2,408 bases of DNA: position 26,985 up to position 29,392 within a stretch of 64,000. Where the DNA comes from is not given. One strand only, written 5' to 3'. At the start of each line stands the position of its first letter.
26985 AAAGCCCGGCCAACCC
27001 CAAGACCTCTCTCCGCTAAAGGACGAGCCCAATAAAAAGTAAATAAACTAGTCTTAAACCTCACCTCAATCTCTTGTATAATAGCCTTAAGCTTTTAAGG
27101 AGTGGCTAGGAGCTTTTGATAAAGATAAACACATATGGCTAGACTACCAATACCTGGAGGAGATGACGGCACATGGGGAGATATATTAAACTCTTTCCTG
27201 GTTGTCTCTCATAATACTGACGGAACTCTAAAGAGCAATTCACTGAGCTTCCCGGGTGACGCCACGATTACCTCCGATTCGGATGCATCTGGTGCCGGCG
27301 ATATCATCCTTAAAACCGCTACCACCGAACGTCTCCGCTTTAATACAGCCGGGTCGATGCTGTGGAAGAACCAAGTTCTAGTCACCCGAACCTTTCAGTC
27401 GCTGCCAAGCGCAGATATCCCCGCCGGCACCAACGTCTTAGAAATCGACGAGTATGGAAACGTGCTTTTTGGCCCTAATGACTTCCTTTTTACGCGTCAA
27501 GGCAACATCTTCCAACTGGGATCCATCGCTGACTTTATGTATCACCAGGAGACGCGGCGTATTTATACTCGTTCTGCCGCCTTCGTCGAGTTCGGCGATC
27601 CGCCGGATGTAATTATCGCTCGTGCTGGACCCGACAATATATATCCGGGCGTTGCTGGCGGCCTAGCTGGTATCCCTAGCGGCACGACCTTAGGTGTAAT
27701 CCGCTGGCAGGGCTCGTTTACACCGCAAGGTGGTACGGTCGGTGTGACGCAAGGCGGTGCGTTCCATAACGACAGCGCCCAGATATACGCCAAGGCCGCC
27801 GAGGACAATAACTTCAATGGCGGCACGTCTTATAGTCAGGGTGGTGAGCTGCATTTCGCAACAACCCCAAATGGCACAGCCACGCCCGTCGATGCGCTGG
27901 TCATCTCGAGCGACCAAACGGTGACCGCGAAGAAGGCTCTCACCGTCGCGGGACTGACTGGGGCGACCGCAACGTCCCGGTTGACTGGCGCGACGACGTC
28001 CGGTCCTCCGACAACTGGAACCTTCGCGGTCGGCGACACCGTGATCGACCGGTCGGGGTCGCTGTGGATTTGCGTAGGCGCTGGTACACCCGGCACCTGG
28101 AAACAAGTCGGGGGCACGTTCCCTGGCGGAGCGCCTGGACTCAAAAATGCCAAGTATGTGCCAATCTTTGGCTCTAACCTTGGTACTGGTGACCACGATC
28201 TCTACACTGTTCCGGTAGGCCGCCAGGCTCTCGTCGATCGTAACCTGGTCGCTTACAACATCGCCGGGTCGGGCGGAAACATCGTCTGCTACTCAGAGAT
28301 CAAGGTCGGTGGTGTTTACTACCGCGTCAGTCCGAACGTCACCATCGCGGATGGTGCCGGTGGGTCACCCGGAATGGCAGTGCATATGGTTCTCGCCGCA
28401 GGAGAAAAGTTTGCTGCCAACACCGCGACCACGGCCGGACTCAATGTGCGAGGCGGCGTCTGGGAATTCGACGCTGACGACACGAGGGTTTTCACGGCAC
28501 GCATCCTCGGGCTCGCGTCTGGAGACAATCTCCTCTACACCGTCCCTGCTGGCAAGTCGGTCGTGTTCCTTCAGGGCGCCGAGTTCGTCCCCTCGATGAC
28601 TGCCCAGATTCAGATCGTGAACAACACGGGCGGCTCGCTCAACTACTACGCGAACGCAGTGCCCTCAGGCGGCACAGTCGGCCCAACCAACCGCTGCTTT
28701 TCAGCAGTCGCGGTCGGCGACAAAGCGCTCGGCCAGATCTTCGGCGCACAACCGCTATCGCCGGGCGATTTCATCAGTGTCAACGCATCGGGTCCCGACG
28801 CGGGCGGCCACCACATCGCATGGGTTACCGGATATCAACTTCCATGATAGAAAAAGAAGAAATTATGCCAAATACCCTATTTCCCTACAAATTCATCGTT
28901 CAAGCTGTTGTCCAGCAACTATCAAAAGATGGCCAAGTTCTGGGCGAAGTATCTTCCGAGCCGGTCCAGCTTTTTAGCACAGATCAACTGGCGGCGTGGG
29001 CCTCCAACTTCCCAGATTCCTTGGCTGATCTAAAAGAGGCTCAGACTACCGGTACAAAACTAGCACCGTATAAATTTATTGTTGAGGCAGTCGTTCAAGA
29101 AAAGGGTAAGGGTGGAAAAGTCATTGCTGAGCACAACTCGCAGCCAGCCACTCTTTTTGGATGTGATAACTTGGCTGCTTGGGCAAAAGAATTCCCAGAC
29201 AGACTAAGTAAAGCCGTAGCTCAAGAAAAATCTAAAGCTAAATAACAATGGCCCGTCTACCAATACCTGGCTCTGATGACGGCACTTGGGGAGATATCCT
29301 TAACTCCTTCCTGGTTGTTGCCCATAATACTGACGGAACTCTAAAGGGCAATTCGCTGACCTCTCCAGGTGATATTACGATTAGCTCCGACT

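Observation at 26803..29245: New small-protein family translationally coupled to the fibre genes (candidate fibre chaperones)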

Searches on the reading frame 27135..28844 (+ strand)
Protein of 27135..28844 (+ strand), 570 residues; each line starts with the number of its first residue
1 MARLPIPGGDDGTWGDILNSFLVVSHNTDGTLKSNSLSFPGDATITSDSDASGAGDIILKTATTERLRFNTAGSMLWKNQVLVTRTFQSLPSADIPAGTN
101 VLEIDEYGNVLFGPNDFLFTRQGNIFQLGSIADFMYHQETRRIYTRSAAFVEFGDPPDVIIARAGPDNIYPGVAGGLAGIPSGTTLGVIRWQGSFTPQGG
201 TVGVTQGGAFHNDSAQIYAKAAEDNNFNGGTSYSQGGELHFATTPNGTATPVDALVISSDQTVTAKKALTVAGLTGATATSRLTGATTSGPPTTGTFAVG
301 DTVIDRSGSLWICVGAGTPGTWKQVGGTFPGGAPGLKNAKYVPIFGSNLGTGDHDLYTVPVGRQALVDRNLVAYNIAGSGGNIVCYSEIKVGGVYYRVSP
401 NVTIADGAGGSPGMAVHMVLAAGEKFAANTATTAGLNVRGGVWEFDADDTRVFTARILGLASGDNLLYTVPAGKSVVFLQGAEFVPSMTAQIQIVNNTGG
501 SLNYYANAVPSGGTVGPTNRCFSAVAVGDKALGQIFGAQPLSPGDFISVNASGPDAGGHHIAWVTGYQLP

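Call 7: search_protein_families(library=pfam, proteins=[window:27135-28844:+], max_evalue=1)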
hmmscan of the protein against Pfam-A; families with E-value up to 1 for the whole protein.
window:27135-28844:+ (570 aa): 0 families

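Call 8: search_protein_families(library=phrogs, proteins=[window:27135-28844:+], max_evalue=0.1)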
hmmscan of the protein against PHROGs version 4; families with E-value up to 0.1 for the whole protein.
window:27135-28844:+ (570 aa): 3 families
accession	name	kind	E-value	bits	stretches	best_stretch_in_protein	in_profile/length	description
phrog_23059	-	tail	0.00041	19.3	1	289-329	818-863/1027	tail fiber protein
phrog_21471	-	unknown function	0.0012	18.7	1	275-326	566-622/626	-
phrog_27731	-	unknown function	0.016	14.6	1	262-325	619-684/688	-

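Call 28: search_protein_families(library=ncbifam, proteins=[window:27135-28844:+], max_evalue=0.1)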
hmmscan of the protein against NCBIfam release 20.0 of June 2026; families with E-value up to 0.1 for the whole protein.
window:27135-28844:+ (570 aa): 0 families

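Call 71: search_solved_structures(query=window:27135-28844:+, max_evalue=0.1)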
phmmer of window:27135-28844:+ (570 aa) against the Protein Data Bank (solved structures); distinct sequences matched with E-value up to 0.1: 0.

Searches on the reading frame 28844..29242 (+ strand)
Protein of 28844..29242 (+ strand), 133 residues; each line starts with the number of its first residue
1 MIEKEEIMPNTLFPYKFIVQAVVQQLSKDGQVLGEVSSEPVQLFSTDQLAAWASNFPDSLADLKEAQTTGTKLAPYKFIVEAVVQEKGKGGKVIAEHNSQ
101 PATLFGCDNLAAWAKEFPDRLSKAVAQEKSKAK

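Call 7: search_protein_families(library=pfam, proteins=[window:28844-29242:+], max_evalue=1)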
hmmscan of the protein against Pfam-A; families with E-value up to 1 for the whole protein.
window:28844-29242:+ (133 aa): 4 families
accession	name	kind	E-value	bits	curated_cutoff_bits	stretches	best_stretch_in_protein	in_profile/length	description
PF03645.18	Tctex-1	-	0.0041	17.8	22.8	0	60-93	31-65/95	Tctex-1 family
PF06386.16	GvpL_GvpF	-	0.02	15.4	23.6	1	21-86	6-72/245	Gas vesicle synthesis protein GvpL/GvpF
PF10516.15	SHNi-TPR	-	0.21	11.6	21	0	52-66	13-27/38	SHNi-TPR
PF20675.2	MPH2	-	0.29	12.4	29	0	19-69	3-54/107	Maintenance of Photosystem II under High light 2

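Call 8: search_protein_families(library=phrogs, proteins=[window:28844-29242:+], max_evalue=0.1)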
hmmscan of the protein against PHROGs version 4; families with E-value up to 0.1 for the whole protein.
window:28844-29242:+ (133 aa): 1 family
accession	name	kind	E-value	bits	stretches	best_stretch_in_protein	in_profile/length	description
phrog_2109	-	unknown function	0.065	13.7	0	104-131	74-101/230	-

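Call 13: find_homologous_proteins(query=window:28844-29242:+, max_evalue=0.01)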
Query window:28844-29242:+ (133 aa): 5 proteins with E <= 0.01 among 112 candidates.
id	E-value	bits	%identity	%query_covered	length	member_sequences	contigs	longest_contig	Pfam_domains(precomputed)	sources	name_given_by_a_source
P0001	3.8e-80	284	100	100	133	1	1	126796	-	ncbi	-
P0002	5.4e-64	232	85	98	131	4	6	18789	-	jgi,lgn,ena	-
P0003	9.7e-60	218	84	92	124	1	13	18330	-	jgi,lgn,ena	-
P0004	6.0e-10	57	54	44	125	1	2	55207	PF13847.13,PF13489.13,PF13649.13,PF08241.19,PF08242.19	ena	-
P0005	3.1e-9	55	57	38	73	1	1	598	-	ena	-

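Call 15: find_encoding_contigs(protein=P0004, flank=8000)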
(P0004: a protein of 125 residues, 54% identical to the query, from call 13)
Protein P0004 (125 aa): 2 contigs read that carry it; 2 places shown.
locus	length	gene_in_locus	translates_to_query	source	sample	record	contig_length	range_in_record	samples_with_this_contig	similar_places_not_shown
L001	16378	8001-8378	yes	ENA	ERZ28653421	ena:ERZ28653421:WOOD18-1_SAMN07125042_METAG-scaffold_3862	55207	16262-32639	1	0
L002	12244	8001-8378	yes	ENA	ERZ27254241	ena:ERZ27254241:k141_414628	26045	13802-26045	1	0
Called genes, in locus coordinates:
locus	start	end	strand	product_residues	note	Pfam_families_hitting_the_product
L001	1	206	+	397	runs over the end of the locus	PF20706:GT4-conflict (weak), PF00534:Glycos_transf_1, PF13692:Glyco_trans_1_4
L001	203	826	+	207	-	PF13489:Methyltransf_23, PF07021:MetW (weak), PF13649:Methyltransf_25, PF13847:Methyltransf_31, PF08241:Methyltransf_11, PF08242:Methyltransf_12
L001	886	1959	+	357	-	PF13439:Glyco_transf_4, PF20706:GT4-conflict, PF00534:Glycos_transf_1, PF13692:Glyco_trans_1_4, PF13524:Glyco_trans_1_2 (weak)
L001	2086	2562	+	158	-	PF13522:GATase_6, PF13537:GATase_7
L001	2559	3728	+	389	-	PF13439:Glyco_transf_4, PF13579:Glyco_trans_4_4, PF20706:GT4-conflict, PF00534:Glycos_transf_1, PF13692:Glyco_trans_1_4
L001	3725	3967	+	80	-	-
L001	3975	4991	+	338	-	PF00106:adh_short (faint), PF01073:3Beta_HSD, PF01370:Epimerase, PF02719:Polysacc_synt_2, PF04321:RmlD_sub_bind, PF07993:NAD_binding_4, PF16363:GDP_Man_Dehyd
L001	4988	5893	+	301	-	PF00535:Glycos_transf_2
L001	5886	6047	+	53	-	-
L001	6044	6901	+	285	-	PF05050:Methyltransf_21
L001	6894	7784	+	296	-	PF01209:Ubie_methyltran (weak), PF08241:Methyltransf_11, PF08242:Methyltransf_12 (weak), PF13649:Methyltransf_25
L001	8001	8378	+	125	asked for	PF08241:Methyltransf_11, PF08242:Methyltransf_12 (weak), PF13489:Methyltransf_23, PF13649:Methyltransf_25 (weak), PF13847:Methyltransf_31 (weak)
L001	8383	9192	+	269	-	PF05050:Methyltransf_21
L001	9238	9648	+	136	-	-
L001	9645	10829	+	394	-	PF13439:Glyco_transf_4, PF13579:Glyco_trans_4_4, PF00534:Glycos_transf_1, PF13692:Glyco_trans_1_4, PF13524:Glyco_trans_1_2 (weak)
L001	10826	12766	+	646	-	PF04932:Wzy_C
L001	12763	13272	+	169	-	PF04542:Sigma70_r2, PF08281:Sigma70_r4_2, PF04545:Sigma70_r4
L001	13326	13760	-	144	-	PF13470:PIN_3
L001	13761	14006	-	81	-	PF22180:RH3_dom, PF01402:RHH_1 (weak)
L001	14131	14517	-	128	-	PF01850:PIN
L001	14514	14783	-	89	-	PF07704:PSK_trans_fac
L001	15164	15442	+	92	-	PF02604:PhdYeFM_antitox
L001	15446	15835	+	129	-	PF01850:PIN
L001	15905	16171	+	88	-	PF01402:RHH_1 (weak)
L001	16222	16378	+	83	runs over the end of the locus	PF02452:PemK_toxin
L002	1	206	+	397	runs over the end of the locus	PF20706:GT4-conflict (weak), PF00534:Glycos_transf_1, PF13692:Glyco_trans_1_4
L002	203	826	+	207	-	PF13489:Methyltransf_23, PF07021:MetW (weak), PF13649:Methyltransf_25, PF13847:Methyltransf_31, PF08241:Methyltransf_11, PF08242:Methyltransf_12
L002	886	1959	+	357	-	PF13439:Glyco_transf_4, PF20706:GT4-conflict, PF00534:Glycos_transf_1, PF13692:Glyco_trans_1_4, PF13524:Glyco_trans_1_2 (weak)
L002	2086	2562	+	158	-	PF13522:GATase_6, PF13537:GATase_7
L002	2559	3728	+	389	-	PF13439:Glyco_transf_4, PF13579:Glyco_trans_4_4, PF20706:GT4-conflict, PF00534:Glycos_transf_1, PF13692:Glyco_trans_1_4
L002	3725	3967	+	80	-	-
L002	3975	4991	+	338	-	PF00106:adh_short (faint), PF01073:3Beta_HSD, PF01370:Epimerase, PF02719:Polysacc_synt_2, PF04321:RmlD_sub_bind, PF07993:NAD_binding_4, PF16363:GDP_Man_Dehyd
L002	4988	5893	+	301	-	PF00535:Glycos_transf_2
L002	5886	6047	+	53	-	-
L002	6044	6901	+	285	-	PF05050:Methyltransf_21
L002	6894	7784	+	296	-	PF01209:Ubie_methyltran (weak), PF08241:Methyltransf_11, PF08242:Methyltransf_12 (weak), PF13649:Methyltransf_25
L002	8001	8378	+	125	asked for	PF08241:Methyltransf_11, PF08242:Methyltransf_12 (weak), PF13489:Methyltransf_23, PF13649:Methyltransf_25 (weak), PF13847:Methyltransf_31 (weak)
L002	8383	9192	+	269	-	PF05050:Methyltransf_21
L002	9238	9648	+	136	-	-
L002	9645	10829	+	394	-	PF13439:Glyco_transf_4, PF13579:Glyco_trans_4_4, PF00534:Glycos_transf_1, PF13692:Glyco_trans_1_4, PF13524:Glyco_trans_1_2 (weak)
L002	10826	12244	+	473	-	?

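Call 16: find_encoding_contigs(protein=P0002, flank=8000)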
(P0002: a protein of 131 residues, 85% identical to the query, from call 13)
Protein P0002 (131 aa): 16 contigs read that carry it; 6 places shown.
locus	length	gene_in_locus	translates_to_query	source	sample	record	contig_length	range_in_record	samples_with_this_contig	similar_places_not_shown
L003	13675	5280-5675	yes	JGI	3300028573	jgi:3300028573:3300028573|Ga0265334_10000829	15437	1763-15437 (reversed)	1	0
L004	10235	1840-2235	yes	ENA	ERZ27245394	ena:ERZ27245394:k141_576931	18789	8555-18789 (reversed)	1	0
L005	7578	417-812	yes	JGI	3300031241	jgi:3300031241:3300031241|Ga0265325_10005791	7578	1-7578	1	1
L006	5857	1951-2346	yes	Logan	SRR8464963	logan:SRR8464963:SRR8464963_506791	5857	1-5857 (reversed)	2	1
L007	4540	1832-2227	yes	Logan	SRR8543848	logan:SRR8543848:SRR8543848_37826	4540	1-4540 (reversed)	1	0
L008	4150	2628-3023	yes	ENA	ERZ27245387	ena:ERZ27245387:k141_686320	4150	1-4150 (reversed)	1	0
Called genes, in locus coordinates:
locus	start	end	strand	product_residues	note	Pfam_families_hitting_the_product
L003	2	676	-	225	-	?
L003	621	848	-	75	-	PF02416:TatA_B_E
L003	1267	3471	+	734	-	-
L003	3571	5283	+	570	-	-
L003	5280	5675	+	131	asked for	-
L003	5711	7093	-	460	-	PF01566:Nramp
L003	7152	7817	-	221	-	PF13462:Thioredoxin_4, PF01323:DSBA (faint)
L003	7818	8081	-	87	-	PF01541:GIY-YIG, PF10544:T5orf172 (weak)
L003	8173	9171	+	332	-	PF00571:CBS (faint)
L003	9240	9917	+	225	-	-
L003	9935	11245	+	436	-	PF01336:tRNA_anti-codon, PF00152:tRNA-synt_2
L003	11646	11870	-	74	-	PF09954:DUF2188 (weak)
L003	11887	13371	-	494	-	PF02518:HATPase_c, PF13589:HATPase_c_3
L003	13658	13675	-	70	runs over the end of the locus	-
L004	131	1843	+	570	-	-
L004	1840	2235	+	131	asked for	-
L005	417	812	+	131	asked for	-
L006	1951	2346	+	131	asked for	-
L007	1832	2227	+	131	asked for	-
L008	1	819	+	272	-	?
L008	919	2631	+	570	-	-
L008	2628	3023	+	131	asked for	-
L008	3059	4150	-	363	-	?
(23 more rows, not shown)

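Call 28: search_protein_families(library=ncbifam, proteins=[window:28844-29242:+], max_evalue=0.1)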
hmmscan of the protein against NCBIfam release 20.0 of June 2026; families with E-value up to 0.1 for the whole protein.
window:28844-29242:+ (133 aa): 1 family
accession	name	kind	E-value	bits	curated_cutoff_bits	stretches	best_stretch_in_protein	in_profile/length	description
NF047854.1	LIC10774_subfam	equivalog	0.066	12.1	380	0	67-94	71-96/358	LIC10774/LIC10365 family surface protein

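Call 91: find_encoding_contigs(protein=P0001, flank=8000, max_places=2)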
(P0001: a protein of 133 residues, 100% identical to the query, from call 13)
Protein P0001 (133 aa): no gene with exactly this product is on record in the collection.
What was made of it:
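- Tried and rejected: Looking up the window's own protein P0001 to identify the organism failed; it is not on record (call 91).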
